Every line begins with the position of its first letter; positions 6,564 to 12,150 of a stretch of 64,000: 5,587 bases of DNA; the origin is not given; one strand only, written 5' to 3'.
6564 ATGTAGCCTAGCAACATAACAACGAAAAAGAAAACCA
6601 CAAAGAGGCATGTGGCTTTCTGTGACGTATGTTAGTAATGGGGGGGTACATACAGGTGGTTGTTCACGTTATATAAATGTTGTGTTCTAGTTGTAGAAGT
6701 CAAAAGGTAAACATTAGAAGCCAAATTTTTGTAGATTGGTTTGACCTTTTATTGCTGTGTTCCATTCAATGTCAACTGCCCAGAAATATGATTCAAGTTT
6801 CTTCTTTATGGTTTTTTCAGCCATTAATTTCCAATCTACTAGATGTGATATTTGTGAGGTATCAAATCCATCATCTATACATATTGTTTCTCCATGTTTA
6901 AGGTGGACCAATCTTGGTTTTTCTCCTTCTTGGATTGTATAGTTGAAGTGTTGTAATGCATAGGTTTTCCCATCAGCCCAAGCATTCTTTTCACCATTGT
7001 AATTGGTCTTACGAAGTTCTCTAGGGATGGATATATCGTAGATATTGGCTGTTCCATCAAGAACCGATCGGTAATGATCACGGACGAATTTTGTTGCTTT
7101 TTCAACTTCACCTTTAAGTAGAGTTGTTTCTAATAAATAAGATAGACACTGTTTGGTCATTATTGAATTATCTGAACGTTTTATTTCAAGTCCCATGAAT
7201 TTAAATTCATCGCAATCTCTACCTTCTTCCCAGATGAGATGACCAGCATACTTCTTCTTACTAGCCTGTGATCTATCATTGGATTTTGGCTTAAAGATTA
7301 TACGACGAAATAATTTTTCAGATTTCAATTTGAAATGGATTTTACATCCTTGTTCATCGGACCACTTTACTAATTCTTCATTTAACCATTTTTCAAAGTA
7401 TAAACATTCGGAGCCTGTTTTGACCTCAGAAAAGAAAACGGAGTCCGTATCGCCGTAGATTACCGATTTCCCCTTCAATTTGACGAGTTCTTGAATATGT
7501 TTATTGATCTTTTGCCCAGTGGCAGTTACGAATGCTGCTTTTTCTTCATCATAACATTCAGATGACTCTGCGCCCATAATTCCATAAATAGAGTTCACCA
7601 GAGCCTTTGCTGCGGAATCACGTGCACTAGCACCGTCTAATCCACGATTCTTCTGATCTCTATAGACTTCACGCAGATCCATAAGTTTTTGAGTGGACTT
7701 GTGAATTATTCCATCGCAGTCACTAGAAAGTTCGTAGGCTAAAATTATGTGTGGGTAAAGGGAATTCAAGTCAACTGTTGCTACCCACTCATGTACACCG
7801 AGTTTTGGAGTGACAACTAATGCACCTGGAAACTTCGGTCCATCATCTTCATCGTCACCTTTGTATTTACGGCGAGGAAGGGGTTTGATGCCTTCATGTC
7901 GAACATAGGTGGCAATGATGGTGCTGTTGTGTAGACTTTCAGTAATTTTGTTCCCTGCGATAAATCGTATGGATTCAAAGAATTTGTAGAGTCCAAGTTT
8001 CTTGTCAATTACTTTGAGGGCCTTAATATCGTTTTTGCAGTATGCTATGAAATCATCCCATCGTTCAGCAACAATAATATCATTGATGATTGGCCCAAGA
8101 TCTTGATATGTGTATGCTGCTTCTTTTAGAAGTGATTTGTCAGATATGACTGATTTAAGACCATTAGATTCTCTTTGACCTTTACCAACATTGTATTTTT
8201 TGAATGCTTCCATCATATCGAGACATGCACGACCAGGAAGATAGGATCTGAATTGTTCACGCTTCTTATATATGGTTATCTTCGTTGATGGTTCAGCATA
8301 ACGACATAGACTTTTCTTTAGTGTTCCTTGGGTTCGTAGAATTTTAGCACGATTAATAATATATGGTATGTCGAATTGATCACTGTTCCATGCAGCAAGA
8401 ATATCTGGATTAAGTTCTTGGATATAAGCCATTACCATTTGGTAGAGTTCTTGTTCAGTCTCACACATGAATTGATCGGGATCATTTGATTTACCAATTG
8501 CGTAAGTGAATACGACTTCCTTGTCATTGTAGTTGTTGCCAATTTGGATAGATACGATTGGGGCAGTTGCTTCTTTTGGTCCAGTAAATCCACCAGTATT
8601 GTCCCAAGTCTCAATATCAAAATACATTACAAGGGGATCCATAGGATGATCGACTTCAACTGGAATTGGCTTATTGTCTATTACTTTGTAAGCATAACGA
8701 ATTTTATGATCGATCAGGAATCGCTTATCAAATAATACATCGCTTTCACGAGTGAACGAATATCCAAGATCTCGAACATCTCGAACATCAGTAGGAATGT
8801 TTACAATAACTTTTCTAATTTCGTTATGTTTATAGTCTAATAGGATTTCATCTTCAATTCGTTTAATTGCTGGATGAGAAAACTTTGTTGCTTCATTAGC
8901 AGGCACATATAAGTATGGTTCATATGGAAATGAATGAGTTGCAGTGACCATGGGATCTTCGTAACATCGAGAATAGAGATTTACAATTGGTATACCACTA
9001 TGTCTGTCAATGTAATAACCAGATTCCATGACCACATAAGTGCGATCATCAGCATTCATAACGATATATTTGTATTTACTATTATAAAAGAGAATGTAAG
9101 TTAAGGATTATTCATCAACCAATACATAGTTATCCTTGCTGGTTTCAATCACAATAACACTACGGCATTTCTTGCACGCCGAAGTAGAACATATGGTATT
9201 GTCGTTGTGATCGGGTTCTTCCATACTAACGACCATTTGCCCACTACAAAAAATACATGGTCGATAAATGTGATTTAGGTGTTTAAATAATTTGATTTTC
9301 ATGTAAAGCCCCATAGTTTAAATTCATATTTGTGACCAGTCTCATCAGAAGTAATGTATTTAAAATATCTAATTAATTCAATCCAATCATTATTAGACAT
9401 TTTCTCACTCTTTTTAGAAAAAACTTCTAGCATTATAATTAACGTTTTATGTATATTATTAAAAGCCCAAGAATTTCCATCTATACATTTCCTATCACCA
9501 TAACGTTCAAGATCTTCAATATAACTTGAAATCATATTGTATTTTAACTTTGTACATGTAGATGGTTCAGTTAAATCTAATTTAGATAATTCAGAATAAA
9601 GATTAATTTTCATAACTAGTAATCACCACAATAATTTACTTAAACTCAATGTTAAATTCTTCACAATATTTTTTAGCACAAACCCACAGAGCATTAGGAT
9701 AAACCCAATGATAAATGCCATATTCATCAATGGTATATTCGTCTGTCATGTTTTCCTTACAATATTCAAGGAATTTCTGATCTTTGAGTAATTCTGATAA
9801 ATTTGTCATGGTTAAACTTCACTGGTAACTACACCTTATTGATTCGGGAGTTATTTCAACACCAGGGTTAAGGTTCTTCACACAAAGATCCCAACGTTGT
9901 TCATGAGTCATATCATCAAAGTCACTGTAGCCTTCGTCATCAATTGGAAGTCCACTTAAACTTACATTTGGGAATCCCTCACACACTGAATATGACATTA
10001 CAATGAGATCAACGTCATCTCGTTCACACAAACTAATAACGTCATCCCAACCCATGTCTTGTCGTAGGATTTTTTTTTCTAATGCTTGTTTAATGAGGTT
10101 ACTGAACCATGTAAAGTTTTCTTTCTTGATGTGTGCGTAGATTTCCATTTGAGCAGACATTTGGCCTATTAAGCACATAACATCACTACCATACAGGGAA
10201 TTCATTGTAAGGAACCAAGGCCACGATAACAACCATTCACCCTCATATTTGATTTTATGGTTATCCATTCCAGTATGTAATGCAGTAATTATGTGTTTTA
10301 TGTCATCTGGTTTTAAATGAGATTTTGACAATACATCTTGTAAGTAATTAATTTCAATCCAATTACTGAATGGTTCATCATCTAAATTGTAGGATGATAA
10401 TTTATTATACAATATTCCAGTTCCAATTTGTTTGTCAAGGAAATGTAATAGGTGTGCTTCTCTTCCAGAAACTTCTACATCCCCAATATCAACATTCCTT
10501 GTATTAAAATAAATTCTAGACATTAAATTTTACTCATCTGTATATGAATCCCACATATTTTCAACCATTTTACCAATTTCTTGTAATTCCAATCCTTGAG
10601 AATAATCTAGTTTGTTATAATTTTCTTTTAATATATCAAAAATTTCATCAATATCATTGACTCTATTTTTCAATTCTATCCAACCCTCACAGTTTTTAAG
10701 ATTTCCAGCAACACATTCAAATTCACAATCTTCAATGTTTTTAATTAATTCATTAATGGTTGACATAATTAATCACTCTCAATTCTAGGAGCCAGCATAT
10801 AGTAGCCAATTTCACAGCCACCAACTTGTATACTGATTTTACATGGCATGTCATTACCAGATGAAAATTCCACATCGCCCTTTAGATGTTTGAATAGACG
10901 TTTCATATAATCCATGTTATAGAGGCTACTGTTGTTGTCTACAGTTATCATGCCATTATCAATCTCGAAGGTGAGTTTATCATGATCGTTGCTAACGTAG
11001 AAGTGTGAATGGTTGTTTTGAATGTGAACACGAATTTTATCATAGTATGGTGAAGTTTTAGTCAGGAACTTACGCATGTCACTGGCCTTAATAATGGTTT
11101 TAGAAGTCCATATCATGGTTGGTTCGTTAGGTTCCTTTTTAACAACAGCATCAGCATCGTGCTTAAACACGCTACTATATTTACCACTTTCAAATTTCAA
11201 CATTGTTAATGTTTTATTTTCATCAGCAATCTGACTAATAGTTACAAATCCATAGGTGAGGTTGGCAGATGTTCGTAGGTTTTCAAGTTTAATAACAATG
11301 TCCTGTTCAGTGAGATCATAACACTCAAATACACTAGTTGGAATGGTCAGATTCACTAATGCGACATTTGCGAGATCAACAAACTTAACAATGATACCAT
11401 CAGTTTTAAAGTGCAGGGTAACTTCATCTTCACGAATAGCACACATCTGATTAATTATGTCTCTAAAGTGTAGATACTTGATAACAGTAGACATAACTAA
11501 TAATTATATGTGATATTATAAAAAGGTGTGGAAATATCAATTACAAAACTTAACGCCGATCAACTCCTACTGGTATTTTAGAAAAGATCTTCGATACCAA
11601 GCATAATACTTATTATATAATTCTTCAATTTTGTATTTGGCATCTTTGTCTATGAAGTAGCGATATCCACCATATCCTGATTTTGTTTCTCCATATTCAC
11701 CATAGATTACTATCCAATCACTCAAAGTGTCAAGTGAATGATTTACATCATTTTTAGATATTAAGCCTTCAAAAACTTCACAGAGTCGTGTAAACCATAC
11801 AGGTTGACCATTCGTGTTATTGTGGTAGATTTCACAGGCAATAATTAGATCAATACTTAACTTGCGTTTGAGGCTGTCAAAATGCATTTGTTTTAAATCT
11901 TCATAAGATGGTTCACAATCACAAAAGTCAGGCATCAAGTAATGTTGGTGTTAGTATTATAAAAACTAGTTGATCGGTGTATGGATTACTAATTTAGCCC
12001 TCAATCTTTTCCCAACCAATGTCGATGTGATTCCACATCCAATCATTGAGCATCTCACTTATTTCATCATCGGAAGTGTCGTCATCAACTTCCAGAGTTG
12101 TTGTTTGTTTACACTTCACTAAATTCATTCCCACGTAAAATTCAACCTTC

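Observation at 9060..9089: A rigid promoter geometry places a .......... box 19-22 nt upstream of the ATG, with CTAGT abutting many start codons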

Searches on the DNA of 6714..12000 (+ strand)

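Call 8: search_dna_similar(query=window:6714-12000:+, collection=phages, mode=near, max_rows=20)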
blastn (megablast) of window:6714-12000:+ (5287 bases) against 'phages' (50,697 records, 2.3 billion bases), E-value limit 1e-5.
No match.

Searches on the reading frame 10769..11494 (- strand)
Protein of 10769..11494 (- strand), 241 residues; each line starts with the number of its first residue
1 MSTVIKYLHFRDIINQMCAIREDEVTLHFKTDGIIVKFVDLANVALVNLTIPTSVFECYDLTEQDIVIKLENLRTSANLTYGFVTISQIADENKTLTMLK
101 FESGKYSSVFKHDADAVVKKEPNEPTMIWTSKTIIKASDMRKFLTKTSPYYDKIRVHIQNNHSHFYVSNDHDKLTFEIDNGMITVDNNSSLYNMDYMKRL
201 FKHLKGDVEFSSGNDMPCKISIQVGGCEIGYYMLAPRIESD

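Call 15: search_protein_families(library=pfam, proteins=[window:10769-11494:-], max_evalue=0.01)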
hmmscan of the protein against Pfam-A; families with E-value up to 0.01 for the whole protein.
window:10769-11494:- (241 aa): 1 family
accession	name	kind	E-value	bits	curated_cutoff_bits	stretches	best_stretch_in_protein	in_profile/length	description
PF00705.23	PCNA_N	-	0.0048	17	20.3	1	23-109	24-111/127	Proliferating cell nuclear antigen, N-terminal domain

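Call 26: search_solved_structures(query=window:10769-11494:-, max_evalue=1)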
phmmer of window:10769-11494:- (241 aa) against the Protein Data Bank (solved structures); distinct sequences matched with E-value up to 1: 59.
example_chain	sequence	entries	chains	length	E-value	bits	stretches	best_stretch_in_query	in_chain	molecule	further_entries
3hi8_A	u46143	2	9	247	3.9e-16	62.8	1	6-241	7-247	Proliferating cell nuclear antigen PcnA | PCNA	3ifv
1rwz_A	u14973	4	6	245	2.7e-15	60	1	22-241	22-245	DNA polymerase sliding clamp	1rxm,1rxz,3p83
3a2f_B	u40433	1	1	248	1e-09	41.8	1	22-239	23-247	DNA polymerase sliding clamp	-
1iz5_A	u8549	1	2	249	1e-09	41.8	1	22-239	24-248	Proliferating cell nuclear antigen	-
1iz4_A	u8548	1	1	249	1.1e-09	41.7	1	22-239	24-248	Proliferating cell nuclear antigen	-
1ge8_A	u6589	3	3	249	1.1e-09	41.6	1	22-239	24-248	PROLIFERATION CELL NUCLEAR ANTIGEN | Proliferating Cell Nuclear Antigen | DNA polymerase sliding clamp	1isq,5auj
6t7x_A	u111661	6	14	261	1.2e-08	38.3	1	22-239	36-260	DNA polymerase sliding clamp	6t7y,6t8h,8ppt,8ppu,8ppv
3lx1_A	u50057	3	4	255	1.7e-08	37.8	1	10-240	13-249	DNA polymerase sliding clamp 1 | DNA polymerase sliding clamp 1, Proliferating cell nuclear antigen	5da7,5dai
6knb_C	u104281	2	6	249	2e-08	37.5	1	10-239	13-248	DNA polymerase sliding clamp 1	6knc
2hii_B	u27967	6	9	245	2e-07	34.3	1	29-238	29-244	PCNA2 (SSO1047) | DNA POLYMERASE SLIDING CLAMP C | DNA polymerase sliding clamp 2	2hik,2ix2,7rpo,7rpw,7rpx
2io4_B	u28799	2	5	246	2e-07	34.3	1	29-238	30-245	DNA polymerase sliding clamp C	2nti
3k4x_A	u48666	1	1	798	2.8e-07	33.8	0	25-158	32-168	Proliferating cell nuclear antigen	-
3fds_D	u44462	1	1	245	3.2e-07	33.6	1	29-237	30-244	DNA polymerase sliding clamp C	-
2izo_B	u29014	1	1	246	3.8e-07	33.4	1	29-238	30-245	DNA POLYMERASE SLIDING CLAMP C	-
3aix_A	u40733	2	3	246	4.2e-07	33.2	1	23-239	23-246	DNA polymerase sliding clamp C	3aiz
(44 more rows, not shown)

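Call 40: search_dna_similar(query=window:10769-11494:-, collection=phages, mode=protein, max_evalue=0.001, max_rows=25)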
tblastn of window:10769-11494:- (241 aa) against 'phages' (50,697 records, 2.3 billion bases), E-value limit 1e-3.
Records with a match: 11; places in all: 11; records where one place covers at least 80% of the query: 11.
Best place of each record, by identity: <60% 11.
By first word of the organism name: Natrialba 4; Halobacterium 2; Haloarcula 2; Haloferax 2; Caudoviricetes 1.
By host as written in the record: Halobacterium salinarum R1 2; Natrialba magadii ATCC 43099 2; Halorubrum sp. 2; Haloferax sp. LR2-5 2; Methanomicrobiales 1; - 1; Natrialba magadii 1.
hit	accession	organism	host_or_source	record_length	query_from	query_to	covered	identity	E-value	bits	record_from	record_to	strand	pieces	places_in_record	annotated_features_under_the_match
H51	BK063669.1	Caudoviricetes sp. vir524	Methanomicrobiales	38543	17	241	93%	27.2%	4e-13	74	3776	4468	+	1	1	pcn: DNA polymerase sliding clamp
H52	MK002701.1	Halobacterium phage phiH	Halobacterium salinarum R1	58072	10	241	96%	25.6%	1e-9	64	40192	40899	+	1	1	L segment (12041 bp; GB:X65098; PMID:1529545); pos 29966-41932 ... | pcnA: DNA polymerase sliding clamp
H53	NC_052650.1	Halobacterium phage phiH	Halobacterium salinarum R1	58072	10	241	96%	25.6%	1e-9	64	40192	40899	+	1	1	L segment (12041 bp; GB:X65098; PMID:1529545); pos 29966-41932 ... | pcnA: DNA polymerase sliding clamp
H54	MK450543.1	Natrialba phage PhiCh1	Natrialba magadii ATCC 43099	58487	10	241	96%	25.0%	4e-7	56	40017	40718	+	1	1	pcnA: DNA polymerase sliding clamp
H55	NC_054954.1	Natrialba phage PhiCh1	Natrialba magadii ATCC 43099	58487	10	241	96%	25.0%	4e-7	56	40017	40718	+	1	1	pcnA: DNA polymerase sliding clamp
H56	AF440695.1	Natrialba phage PhiCh1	-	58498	10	241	96%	25.0%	4e-7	56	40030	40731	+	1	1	putative proliferation cellular nuclear antigene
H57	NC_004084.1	Natrialba phage PhiCh1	Natrialba magadii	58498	10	241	96%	25.0%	4e-7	56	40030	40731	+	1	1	DNA polymerase sliding clamp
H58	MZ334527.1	Haloarcula tailed virus 3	Halorubrum sp.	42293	23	241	91%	23.9%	4e-8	59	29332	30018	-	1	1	DNA polymerase sliding clamp PCNA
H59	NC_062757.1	Haloarcula tailed virus 3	Halorubrum sp.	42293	23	241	91%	23.9%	4e-8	59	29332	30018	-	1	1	DNA polymerase sliding clamp PCNA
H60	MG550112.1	Haloferax tailed virus 1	Haloferax sp. LR2-5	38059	23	241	91%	22.4%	1e-3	46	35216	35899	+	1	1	PCNA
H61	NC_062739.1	Haloferax tailed virus 1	Haloferax sp. LR2-5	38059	23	241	91%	22.4%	1e-3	46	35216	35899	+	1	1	PCNA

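Call 43: find_homologous_proteins(query=window:10769-11494:-, max_evalue=0.00001)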
Query window:10769-11494:- (241 aa): 1 proteins with E <= 0.00001 among 84 candidates.
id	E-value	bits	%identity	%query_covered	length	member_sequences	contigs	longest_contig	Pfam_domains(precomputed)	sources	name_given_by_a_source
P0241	1.8e-157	540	100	100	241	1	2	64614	-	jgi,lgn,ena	-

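Call 52: search_protein_representatives(protein=window:10769-11494:-)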
Query: 241 residues. Proteins with E-value up to 0.001 (for the whole library): 589; up to 1e-10: 35; up to 1e-30: 7. The best 150 are listed.
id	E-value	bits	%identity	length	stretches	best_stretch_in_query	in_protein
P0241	5.8e-158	539.8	100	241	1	1-241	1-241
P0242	1.1e-53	198.8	45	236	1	4-240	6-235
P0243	4.4e-43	164.1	44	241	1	2-240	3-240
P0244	5.2e-42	160.5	41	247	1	5-241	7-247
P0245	1.1e-38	149.7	38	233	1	3-241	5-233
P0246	8.7e-37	143.4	33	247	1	4-240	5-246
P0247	2.6e-34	135.3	37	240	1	2-238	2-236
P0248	1.8e-29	119.5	34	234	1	4-239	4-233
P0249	3.8e-24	102.1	33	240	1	4-239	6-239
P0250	1.1e-22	97.3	33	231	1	3-237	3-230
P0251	1.9e-17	80.2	30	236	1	3-240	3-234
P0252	9.8e-16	74.6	31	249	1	11-241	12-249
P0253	2.0e-15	73.6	27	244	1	17-240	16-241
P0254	1.7e-14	70.5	31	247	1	12-240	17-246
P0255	1.3e-13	67.6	30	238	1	23-239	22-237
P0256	3.0e-13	66.5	26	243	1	6-241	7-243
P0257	4.0e-13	66.0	29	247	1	9-241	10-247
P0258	6.1e-13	65.5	30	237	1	9-241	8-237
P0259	1.9e-12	63.8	29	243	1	10-241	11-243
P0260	4.0e-12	62.8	29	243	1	22-240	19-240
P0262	1.2e-11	61.2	29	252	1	8-237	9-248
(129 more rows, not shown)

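Call 53: list_cluster_members(proteins=[P0252, P0253, P0254, P0255, P0256, P0257, P0258, P0259, P0260, P0262])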
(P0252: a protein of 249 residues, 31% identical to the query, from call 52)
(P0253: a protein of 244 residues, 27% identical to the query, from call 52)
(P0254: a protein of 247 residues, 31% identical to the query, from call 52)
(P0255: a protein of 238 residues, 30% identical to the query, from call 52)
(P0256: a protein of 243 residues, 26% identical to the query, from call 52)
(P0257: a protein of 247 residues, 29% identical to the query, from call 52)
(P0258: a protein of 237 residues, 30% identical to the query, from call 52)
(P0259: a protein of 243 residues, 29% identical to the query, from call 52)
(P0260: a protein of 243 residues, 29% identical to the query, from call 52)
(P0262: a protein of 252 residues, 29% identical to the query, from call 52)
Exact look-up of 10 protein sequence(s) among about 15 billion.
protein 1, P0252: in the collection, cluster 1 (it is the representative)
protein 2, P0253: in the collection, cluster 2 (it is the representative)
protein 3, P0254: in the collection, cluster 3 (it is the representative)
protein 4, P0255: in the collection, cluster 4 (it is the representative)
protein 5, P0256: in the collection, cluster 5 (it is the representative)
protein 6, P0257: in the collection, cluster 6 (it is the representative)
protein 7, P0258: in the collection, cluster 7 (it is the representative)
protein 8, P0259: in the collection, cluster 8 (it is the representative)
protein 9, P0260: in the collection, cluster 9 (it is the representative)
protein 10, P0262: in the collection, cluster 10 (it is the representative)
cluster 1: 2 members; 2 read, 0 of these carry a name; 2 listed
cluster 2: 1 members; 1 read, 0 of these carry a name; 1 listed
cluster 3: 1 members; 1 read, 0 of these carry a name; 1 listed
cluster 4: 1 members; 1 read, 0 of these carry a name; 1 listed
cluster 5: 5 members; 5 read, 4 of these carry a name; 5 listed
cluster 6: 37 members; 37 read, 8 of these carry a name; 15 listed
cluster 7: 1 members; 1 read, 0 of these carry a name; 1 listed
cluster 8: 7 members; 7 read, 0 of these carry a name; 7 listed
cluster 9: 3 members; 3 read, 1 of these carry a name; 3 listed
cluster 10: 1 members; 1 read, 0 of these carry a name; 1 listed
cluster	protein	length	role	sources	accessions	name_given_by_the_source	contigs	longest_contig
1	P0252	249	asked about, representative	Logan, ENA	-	-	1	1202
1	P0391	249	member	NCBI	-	-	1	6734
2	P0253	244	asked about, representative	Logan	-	-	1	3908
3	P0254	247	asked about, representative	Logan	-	-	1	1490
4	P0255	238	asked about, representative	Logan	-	-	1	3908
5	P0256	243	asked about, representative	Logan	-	-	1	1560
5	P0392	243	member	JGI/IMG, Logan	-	proliferating cell nuclear antigen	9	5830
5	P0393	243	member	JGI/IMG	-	proliferating cell nuclear antigen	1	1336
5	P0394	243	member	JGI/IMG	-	proliferating cell nuclear antigen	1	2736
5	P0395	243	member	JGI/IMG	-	proliferating cell nuclear antigen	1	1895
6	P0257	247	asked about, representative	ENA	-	-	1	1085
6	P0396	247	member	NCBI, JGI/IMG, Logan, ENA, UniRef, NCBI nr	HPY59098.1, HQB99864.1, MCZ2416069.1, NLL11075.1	MAG TPA: DNA polymerase sliding clamp [Methanospirillum sp.] | proliferating cell nuclear antigen | DNA polymerase sliding clamp n=1 Tax=Methanospirillum sp. TaxID=45200 RepID=UPI0016A50472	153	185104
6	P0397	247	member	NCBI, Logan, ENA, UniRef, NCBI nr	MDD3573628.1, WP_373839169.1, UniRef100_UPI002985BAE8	DNA polymerase sliding clamp [Methanospirillum sp.] | DNA polymerase sliding clamp n=1 Tax=Methanospirillum sp. TaxID=45200 RepID=UPI002985BAE8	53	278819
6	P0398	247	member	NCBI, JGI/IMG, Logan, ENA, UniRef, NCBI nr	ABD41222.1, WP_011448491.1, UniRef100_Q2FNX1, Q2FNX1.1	monomeric archaeal DNA polymerase sliding clamp [Methanospirillum hungatei JF-1] | DNA polymerase sliding clamp n=1 Tax=Methanospirillum hungatei JF-1 (strain ATCC 27890 / ... | DNA polymerase sliding clamp [Methanospirillum hungatei]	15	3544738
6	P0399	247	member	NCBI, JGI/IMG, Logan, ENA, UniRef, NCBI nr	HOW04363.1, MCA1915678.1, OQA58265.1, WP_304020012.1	DNA polymerase sliding clamp [Methanospirillum hungatei] | DNA polymerase sliding clamp n=1 Tax=Methanospirillum hungatei TaxID=2203 ...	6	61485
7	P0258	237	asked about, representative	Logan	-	-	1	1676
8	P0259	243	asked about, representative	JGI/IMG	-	-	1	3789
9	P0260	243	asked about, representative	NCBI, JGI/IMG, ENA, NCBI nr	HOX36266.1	MAG TPA: DNA polymerase sliding clamp [Methanoregulaceae archaeon] | DNA polymerase sliding clamp [Methanoregulaceae archaeon]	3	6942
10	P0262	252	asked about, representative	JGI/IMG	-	-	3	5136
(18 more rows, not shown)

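Call 67: search_protein_families(library=phrogs, proteins=[window:10769-11494:-], max_evalue=0.001)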
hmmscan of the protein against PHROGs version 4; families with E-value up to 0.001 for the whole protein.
window:10769-11494:- (241 aa): 0 families

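Call 99: list_cluster_members(proteins=[P0242, P0243, P0244, P0245, P0246, P0247, P0248, P0249, P0250, P0251])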
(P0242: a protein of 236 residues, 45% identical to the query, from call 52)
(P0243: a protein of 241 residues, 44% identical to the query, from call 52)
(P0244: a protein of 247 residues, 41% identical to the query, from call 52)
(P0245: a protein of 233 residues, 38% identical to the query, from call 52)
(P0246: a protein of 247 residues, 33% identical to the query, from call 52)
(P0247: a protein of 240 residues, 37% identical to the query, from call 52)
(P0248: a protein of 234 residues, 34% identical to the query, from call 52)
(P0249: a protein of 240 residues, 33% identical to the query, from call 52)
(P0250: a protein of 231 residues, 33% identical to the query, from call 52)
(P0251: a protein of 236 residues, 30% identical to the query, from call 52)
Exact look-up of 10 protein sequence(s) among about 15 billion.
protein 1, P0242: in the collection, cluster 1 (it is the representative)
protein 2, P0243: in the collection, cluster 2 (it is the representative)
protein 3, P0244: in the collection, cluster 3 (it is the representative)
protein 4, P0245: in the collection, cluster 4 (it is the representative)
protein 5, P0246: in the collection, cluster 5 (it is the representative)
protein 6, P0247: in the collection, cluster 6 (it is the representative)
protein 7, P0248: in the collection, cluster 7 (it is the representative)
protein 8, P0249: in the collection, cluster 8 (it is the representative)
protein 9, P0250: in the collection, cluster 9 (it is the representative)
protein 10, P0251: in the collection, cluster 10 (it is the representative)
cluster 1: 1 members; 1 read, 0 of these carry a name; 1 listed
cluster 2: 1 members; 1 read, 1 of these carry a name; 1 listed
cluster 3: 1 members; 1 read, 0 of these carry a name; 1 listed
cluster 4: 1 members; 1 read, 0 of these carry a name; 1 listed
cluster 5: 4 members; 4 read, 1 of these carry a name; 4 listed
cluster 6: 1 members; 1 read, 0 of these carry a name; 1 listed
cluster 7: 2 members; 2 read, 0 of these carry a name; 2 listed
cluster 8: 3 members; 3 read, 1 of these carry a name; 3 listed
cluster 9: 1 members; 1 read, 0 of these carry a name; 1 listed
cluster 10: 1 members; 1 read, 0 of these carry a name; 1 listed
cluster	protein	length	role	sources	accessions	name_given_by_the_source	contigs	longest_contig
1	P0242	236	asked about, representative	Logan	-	-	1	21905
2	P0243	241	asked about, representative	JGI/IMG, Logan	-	DNA polymerase III sliding clamp (beta) subunit (PCNA family)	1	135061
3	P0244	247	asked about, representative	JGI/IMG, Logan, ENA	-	-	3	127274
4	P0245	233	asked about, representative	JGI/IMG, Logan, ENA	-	-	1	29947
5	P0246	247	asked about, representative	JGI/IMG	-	-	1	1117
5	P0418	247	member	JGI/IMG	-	proliferating cell nuclear antigen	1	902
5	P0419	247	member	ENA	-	-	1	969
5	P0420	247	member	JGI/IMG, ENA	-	-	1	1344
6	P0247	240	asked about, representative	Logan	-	-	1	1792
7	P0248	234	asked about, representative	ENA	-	-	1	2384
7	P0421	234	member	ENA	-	-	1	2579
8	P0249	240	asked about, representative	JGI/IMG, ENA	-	-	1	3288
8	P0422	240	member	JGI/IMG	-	hypothetical protein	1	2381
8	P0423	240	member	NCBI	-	-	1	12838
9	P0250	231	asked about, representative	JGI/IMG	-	-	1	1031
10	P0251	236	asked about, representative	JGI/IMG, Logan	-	-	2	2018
